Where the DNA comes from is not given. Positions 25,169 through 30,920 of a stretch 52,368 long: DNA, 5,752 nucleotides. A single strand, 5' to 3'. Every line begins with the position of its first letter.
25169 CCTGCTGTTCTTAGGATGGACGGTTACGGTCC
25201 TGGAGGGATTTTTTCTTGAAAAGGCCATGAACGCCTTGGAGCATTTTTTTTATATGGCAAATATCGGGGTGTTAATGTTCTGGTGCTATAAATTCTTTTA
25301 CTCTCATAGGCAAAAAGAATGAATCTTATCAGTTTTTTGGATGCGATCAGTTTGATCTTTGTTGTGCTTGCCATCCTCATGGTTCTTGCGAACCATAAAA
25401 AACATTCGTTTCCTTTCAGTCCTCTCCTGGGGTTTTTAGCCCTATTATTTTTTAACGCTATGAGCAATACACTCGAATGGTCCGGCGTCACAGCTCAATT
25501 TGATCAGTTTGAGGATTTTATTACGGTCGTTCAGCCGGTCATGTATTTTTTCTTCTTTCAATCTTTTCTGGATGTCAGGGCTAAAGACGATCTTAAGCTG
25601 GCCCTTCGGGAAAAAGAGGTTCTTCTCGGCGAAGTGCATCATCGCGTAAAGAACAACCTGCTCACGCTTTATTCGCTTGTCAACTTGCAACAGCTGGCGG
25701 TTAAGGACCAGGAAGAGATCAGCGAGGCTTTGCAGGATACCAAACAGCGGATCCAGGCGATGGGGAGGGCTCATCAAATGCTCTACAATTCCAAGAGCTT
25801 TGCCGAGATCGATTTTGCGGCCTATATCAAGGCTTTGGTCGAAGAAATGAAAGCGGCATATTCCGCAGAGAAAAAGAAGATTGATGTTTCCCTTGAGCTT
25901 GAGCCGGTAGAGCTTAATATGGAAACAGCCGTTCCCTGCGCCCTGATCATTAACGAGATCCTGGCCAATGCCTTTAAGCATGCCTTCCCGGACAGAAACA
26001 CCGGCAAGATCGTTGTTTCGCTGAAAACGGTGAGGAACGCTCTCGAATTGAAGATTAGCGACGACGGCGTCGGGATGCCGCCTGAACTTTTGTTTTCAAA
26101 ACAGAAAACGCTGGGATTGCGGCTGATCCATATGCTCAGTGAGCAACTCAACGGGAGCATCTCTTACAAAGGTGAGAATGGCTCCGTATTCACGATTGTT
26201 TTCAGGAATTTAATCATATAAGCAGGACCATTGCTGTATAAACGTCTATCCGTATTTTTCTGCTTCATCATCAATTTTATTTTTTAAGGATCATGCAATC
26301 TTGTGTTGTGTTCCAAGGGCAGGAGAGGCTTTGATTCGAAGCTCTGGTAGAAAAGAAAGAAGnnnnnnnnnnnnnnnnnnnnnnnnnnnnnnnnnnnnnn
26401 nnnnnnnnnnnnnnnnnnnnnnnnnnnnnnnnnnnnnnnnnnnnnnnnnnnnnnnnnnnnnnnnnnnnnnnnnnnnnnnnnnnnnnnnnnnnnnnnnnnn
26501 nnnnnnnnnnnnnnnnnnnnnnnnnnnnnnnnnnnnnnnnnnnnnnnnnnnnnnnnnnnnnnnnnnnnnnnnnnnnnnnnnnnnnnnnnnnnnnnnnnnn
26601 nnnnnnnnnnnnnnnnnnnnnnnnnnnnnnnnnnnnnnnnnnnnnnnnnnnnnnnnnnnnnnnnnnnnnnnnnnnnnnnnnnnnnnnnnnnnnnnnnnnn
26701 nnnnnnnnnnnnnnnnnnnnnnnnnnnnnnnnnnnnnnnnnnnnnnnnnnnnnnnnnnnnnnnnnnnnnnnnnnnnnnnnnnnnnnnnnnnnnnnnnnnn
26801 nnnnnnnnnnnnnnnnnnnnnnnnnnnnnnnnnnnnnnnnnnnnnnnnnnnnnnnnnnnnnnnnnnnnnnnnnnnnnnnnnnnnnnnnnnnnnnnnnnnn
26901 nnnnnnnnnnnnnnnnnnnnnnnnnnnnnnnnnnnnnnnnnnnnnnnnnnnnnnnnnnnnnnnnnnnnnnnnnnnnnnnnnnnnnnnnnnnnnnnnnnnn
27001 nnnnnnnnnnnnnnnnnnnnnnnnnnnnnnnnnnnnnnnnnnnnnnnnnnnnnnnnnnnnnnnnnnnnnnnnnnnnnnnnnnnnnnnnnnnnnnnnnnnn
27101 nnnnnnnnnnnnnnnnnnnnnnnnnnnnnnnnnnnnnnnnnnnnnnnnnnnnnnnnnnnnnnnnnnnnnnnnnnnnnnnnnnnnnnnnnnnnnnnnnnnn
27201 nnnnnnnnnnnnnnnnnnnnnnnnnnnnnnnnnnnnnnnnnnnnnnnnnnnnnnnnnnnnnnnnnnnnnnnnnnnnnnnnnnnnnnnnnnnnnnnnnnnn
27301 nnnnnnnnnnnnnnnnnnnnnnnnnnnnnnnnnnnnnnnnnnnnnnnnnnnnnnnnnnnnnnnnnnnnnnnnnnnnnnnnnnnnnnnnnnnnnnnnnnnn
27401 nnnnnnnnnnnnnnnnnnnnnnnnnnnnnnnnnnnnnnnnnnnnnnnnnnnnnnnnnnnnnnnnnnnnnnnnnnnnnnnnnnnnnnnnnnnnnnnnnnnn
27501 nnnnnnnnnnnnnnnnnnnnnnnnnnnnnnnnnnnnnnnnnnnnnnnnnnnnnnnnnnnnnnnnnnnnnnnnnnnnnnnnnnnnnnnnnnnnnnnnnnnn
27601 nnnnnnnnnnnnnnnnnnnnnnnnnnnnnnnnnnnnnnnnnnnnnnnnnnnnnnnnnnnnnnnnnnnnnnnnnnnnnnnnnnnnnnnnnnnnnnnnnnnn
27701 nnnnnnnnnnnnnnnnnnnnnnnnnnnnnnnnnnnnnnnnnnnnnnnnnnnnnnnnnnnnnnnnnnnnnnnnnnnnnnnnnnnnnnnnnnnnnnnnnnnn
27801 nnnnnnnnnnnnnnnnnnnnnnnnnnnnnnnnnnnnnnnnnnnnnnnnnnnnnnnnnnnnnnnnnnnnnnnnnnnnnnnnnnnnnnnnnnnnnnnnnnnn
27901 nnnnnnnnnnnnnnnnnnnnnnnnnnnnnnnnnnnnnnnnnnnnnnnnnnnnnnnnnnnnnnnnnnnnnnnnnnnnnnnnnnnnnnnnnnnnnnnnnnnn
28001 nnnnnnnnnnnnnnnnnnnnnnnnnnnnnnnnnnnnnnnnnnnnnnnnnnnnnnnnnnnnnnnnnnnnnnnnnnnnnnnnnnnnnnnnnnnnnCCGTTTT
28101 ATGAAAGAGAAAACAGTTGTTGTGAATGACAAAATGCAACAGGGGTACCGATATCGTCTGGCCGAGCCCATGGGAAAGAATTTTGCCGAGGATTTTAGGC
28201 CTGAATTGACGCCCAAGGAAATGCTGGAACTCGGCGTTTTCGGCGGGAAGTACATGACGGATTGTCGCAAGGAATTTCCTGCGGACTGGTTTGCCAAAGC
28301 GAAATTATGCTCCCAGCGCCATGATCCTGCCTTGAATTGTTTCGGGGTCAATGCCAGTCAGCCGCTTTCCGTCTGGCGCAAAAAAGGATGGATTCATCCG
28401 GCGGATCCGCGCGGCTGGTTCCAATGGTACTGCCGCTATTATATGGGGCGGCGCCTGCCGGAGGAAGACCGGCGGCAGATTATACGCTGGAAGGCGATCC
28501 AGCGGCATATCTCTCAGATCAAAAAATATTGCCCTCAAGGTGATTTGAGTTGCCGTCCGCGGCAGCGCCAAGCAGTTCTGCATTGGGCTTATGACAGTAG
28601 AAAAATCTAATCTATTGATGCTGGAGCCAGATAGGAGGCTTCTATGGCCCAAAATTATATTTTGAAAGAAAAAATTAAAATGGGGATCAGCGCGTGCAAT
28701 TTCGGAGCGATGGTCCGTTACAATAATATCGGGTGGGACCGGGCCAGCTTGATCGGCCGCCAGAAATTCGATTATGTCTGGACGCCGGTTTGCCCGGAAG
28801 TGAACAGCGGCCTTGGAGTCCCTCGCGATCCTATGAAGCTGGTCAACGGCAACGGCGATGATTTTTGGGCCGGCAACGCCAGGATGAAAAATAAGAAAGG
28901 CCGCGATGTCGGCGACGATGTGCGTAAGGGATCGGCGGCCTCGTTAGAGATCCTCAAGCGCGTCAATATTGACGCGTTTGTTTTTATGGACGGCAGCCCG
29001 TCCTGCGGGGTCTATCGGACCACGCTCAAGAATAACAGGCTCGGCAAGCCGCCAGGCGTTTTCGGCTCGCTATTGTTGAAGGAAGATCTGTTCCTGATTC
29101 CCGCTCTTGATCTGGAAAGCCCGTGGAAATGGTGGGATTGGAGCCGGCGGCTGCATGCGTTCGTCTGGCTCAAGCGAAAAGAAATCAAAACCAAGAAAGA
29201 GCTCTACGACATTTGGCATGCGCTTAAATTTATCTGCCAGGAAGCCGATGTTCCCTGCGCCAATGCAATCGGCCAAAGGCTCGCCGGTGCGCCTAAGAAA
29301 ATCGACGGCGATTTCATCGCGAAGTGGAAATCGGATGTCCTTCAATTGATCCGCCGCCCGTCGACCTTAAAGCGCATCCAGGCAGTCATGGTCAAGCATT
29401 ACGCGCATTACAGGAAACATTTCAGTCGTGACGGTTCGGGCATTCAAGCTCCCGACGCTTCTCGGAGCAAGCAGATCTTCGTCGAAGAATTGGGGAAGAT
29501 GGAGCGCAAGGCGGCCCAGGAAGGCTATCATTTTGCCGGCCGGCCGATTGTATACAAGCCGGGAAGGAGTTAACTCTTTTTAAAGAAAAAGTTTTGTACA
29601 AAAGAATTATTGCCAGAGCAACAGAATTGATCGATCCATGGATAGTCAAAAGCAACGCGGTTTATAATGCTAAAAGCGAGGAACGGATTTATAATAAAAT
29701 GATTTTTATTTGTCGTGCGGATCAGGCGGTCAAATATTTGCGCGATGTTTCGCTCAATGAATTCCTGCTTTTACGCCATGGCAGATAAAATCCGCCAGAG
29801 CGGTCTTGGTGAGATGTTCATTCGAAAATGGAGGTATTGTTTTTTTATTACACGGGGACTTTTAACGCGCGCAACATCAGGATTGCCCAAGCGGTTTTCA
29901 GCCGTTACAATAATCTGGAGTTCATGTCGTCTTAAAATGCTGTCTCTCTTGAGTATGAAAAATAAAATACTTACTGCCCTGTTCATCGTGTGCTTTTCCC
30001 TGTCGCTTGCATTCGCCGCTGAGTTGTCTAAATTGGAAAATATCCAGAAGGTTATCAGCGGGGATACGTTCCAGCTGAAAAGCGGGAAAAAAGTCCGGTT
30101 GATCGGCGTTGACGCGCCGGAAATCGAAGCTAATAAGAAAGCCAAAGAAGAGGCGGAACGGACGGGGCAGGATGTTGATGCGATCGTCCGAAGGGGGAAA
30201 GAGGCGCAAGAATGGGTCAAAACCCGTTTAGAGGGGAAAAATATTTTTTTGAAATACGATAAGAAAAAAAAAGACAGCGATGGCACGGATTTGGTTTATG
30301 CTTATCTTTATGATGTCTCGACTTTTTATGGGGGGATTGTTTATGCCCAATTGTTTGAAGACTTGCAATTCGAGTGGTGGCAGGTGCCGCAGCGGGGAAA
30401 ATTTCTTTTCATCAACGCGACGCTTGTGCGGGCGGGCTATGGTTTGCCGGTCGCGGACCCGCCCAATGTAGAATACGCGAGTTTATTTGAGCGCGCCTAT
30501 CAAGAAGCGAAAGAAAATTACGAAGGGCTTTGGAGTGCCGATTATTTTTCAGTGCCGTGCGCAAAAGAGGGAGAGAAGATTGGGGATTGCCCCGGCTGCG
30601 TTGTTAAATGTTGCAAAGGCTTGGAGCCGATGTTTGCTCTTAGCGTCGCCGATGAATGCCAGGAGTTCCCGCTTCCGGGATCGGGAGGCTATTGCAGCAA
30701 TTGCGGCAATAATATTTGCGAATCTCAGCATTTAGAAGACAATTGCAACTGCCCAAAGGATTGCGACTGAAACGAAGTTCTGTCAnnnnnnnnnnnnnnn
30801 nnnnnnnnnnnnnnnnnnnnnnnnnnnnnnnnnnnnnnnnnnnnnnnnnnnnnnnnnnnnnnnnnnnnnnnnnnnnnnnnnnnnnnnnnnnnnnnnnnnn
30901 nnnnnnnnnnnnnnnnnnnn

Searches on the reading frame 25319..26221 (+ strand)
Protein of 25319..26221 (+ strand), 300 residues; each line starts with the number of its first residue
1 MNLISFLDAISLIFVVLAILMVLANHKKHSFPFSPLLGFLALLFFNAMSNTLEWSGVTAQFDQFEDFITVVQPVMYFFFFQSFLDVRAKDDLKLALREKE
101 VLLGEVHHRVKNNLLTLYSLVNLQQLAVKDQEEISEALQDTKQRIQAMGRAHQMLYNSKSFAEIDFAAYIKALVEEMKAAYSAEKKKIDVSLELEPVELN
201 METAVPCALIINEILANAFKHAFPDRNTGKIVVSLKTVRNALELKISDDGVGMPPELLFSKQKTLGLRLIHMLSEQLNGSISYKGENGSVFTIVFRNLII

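Call 63: search_protein_families(library=pfam, proteins=[window:25319-26221:+], max_evalue=0.00001)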
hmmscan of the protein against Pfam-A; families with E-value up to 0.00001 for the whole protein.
window:25319-26221:+ (300 aa): 4 families
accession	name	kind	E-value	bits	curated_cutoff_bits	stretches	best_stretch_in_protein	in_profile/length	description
PF07568.18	HisKA_2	-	3.8e-23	81.8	22.3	1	105-181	1-76/76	Histidine kinase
PF02518.31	HATPase_c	-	8.3e-13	49.2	26.4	1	208-295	7-107/111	Histidine kinase-, DNA gyrase B-, and HSP90-like ATPase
PF13581.12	HATPase_c_2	-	3e-09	37.4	27.4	1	197-293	22-125/127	Histidine kinase-like ATPase domain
PF07536.20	HWE_HK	-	3.8e-09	37.6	22.8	1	105-182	1-70/83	HWE histidine kinase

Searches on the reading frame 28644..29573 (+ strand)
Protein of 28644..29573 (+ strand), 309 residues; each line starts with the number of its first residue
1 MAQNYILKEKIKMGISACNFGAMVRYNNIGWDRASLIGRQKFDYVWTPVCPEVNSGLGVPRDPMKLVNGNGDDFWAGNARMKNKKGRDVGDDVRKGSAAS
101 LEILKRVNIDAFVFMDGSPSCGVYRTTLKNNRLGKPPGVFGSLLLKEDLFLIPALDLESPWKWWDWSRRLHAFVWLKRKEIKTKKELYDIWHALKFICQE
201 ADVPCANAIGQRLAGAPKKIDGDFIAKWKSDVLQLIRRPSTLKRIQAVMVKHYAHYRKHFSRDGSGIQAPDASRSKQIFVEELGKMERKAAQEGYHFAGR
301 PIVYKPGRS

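Call 36: search_protein_families(library=pfam, proteins=[window:28644-29573:+], max_evalue=0.00001)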
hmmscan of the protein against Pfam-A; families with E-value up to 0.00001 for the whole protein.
window:28644-29573:+ (309 aa): 1 family
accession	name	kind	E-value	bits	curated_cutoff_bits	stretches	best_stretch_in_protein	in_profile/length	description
PF04463.17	2-thiour_desulf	-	1.2e-26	93.8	34.7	1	14-149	2-134/141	2-thiouracil desulfurase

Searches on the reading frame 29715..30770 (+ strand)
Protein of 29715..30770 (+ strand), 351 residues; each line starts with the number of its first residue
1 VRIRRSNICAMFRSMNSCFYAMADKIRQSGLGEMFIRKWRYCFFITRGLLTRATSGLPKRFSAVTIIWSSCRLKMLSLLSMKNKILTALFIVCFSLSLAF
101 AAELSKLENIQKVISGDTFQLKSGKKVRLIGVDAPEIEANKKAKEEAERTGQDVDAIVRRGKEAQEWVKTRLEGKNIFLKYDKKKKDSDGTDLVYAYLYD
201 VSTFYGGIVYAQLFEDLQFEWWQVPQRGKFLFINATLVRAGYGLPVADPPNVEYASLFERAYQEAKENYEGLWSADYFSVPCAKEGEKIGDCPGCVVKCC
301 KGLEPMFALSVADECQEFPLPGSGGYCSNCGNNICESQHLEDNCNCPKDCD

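Call 36: search_protein_families(library=pfam, proteins=[window:29715-30770:+], max_evalue=0.00001)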
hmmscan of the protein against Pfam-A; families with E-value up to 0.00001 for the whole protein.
window:29715-30770:+ (351 aa): 1 family
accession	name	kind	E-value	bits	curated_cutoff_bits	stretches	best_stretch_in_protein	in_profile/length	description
PF00565.23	SNase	-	2.5e-10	41.2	21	1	126-274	1-106/107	Staphylococcal nuclease homologue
